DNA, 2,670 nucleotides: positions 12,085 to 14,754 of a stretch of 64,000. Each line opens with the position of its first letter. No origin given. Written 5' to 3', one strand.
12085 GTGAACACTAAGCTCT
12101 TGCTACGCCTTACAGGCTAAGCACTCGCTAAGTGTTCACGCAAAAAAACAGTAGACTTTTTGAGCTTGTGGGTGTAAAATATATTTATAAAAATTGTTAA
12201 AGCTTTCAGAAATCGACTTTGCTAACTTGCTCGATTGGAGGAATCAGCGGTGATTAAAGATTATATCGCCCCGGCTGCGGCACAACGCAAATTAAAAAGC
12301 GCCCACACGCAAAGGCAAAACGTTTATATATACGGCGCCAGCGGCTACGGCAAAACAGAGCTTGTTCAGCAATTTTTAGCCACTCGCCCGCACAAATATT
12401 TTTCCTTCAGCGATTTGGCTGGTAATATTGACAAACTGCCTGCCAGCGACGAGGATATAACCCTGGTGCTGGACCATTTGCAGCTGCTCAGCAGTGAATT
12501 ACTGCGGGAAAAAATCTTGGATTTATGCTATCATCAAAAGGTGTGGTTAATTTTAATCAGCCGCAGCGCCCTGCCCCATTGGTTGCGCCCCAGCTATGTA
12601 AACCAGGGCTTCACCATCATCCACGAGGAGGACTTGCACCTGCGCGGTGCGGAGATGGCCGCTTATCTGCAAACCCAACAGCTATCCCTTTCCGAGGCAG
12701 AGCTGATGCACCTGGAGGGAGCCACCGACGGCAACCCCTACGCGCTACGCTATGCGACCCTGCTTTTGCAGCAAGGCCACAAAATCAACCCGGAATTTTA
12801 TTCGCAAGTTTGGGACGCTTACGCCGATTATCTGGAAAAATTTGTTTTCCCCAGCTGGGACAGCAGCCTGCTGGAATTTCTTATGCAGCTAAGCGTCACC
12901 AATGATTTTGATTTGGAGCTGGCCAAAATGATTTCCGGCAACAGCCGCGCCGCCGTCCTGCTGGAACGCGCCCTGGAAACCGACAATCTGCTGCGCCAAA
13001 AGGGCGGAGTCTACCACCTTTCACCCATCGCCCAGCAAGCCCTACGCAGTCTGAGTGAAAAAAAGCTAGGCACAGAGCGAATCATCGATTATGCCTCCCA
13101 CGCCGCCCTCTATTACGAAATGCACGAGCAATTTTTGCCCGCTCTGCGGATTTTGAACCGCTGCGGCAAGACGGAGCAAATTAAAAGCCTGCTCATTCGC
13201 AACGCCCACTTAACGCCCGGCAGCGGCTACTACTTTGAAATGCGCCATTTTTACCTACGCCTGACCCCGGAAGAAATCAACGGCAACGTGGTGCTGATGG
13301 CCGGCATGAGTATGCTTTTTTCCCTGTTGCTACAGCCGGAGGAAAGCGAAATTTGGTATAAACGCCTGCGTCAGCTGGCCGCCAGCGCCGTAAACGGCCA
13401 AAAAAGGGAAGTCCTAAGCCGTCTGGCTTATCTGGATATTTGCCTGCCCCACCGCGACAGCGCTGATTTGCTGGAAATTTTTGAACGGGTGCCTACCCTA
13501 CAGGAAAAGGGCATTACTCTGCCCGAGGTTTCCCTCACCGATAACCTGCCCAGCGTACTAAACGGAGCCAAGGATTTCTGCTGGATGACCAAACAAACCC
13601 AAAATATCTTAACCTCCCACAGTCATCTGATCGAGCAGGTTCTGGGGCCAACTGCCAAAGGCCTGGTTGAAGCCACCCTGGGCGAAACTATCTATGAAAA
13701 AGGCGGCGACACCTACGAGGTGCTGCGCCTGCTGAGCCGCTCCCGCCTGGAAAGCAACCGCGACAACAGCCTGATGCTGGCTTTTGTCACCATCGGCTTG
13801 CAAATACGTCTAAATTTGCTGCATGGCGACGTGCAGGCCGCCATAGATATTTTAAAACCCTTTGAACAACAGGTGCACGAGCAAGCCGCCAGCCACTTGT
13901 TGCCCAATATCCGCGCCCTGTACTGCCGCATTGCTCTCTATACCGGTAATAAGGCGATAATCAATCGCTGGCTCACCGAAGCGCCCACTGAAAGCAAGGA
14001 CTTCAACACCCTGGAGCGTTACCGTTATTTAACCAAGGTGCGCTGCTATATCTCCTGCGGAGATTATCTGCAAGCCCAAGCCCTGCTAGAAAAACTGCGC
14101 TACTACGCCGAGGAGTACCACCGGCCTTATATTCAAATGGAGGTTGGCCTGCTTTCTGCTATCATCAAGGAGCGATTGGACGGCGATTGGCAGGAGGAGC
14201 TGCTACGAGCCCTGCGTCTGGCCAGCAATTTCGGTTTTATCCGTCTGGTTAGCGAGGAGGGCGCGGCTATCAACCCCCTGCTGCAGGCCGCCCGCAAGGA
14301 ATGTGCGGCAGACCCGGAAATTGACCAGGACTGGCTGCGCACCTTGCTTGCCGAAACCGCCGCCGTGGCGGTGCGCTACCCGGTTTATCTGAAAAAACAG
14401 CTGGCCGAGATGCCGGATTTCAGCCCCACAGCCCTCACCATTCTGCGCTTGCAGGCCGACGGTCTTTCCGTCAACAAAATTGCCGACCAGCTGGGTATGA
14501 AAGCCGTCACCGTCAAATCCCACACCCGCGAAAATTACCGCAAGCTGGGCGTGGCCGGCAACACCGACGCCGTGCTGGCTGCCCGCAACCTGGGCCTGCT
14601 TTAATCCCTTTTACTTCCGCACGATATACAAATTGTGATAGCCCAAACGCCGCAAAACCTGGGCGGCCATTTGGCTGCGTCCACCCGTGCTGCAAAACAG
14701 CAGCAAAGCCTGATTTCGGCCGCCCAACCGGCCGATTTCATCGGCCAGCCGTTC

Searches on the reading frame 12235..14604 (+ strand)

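Call 33: search_protein_families(library=pfam, proteins=[window:12235-14604:+], max_evalue=0.001)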
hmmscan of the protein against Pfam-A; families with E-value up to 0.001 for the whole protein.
window:12235-14604:+ (789 aa): 4 families
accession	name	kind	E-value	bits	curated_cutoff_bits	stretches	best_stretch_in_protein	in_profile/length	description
PF17874.7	TPR_MalT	-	2.1e-16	60.6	45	1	522-688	166-335/336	MalT-like TPR region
PF00196.25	GerE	-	2.1e-10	40.5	23.5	1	729-782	3-56/57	Bacterial regulatory proteins, luxR family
PF13191.12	AAA_16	-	0.00012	23.1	32.6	1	20-68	16-63/167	AAA ATPase domain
PF13401.12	AAA_22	-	0.00084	20.1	27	0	26-52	4-30/130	AAA domain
